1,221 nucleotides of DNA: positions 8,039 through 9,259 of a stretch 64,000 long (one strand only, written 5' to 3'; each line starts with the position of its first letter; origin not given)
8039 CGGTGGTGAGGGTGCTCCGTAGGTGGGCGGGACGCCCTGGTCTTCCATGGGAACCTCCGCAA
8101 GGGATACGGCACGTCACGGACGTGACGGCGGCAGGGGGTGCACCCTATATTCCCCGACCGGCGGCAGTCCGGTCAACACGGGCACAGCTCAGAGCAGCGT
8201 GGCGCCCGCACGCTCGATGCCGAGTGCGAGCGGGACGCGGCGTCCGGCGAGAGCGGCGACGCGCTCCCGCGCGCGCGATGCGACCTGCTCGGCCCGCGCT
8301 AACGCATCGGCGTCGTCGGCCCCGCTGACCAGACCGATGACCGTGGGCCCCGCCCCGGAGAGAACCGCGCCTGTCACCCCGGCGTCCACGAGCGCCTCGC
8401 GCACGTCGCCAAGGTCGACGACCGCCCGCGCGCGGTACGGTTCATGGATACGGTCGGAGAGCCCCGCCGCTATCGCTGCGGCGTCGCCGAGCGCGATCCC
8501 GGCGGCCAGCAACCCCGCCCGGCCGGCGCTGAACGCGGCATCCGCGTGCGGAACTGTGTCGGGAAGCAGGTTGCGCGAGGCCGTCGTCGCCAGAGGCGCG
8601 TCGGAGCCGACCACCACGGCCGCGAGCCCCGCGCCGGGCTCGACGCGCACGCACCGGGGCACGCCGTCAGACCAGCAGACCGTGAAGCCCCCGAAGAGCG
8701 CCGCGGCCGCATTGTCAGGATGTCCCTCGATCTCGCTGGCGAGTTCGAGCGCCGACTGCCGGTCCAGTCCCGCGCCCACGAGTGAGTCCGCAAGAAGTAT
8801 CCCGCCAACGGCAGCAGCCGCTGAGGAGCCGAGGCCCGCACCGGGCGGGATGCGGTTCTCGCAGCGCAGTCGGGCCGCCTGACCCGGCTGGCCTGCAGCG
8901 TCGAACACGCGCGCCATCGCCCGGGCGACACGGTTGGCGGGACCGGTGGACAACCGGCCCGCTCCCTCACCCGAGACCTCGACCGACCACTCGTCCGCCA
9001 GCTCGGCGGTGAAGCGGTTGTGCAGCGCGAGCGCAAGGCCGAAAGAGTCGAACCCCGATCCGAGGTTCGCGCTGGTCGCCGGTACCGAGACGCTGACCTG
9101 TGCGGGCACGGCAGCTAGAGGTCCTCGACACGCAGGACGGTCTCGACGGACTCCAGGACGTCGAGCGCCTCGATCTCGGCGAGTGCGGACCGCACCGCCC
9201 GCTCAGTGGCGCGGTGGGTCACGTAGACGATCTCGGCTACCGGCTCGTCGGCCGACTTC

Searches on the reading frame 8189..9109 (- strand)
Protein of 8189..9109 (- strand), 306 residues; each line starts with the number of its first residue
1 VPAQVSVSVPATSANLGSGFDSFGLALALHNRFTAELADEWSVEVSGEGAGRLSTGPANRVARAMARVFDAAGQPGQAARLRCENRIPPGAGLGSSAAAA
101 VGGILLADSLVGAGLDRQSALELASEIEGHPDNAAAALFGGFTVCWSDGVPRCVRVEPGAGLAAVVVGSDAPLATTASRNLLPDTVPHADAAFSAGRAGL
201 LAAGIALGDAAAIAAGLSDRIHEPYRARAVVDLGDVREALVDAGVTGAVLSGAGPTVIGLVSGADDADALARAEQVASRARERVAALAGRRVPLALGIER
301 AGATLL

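Call 16: search_protein_families(library=pfam, proteins=[window:8189-9109:-], max_evalue=0.0001)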
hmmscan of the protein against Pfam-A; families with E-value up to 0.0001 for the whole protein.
window:8189-9109:- (306 aa): 3 families
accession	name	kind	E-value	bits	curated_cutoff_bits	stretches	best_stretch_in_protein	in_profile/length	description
PF00288.32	GHMP_kinases_N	-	2e-17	63.6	22.3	1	59-141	1-87/87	GHMP kinases N terminal domain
PF08544.19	GHMP_kinases_C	-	1.4e-08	35.4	21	1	205-273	5-78/85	GHMP kinases C terminal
PF22700.2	MVD-like_N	-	3e-05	24.2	27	1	57-147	61-147/157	Diphosphomevalonate decarboxylase-like N-terminal domain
